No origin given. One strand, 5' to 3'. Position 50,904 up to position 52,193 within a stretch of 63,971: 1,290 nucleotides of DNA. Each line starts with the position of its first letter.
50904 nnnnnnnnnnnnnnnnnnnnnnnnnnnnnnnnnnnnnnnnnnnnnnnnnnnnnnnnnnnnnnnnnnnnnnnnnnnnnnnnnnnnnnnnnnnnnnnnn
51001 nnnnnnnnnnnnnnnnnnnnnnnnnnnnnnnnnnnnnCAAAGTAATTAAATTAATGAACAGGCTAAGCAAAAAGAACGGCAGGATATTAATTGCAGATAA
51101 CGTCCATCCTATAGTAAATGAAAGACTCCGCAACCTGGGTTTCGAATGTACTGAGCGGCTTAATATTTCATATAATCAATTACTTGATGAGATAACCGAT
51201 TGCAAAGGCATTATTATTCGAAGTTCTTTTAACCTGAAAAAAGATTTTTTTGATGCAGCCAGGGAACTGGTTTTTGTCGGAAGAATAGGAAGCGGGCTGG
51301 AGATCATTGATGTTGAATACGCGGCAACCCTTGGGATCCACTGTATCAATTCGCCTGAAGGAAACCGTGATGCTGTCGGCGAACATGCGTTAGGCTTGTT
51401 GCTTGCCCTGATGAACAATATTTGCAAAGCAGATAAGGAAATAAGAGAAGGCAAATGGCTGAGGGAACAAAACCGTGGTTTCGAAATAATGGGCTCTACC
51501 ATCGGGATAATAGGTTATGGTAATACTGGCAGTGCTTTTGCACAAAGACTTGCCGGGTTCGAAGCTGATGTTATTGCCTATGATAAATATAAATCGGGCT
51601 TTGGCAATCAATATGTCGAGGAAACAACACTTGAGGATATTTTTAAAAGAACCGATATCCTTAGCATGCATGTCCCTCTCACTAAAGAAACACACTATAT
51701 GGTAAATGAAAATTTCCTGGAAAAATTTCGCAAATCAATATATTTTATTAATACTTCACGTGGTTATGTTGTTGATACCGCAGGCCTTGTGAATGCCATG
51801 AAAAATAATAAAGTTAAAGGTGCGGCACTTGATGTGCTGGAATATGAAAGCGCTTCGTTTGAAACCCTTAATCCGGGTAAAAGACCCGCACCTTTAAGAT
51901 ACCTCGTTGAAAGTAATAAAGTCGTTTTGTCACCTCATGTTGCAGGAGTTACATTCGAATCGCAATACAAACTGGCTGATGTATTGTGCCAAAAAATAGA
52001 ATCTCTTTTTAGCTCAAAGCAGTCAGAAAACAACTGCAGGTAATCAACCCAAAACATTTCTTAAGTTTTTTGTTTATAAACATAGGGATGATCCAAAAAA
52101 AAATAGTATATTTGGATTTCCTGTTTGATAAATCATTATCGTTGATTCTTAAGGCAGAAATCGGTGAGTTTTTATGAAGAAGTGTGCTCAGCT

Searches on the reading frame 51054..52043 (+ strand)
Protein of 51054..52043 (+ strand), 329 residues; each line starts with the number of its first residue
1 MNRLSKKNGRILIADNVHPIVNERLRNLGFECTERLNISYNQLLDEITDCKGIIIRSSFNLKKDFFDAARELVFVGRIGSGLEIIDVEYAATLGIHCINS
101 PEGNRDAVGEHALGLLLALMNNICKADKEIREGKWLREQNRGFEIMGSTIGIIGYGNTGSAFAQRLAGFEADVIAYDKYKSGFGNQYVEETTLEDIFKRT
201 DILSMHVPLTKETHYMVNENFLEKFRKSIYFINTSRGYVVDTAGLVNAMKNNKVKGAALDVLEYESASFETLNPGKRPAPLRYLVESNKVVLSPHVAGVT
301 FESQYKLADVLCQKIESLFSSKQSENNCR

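Call 65: search_protein_families(library=pfam, proteins=[window:51054-52043:+], max_evalue=0.00001)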
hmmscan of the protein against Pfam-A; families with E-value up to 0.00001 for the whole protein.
window:51054-52043:+ (329 aa): 2 families
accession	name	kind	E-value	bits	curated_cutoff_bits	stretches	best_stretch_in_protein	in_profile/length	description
PF02826.25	2-Hacid_dh_C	-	3.7e-50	170.2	25.1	1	113-297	1-178/178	D-isomer specific 2-hydroxyacid dehydrogenase, NAD binding domain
PF00389.36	2-Hacid_dh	-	2.1e-19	70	24.6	1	11-326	1-131/134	D-isomer specific 2-hydroxyacid dehydrogenase, catalytic domain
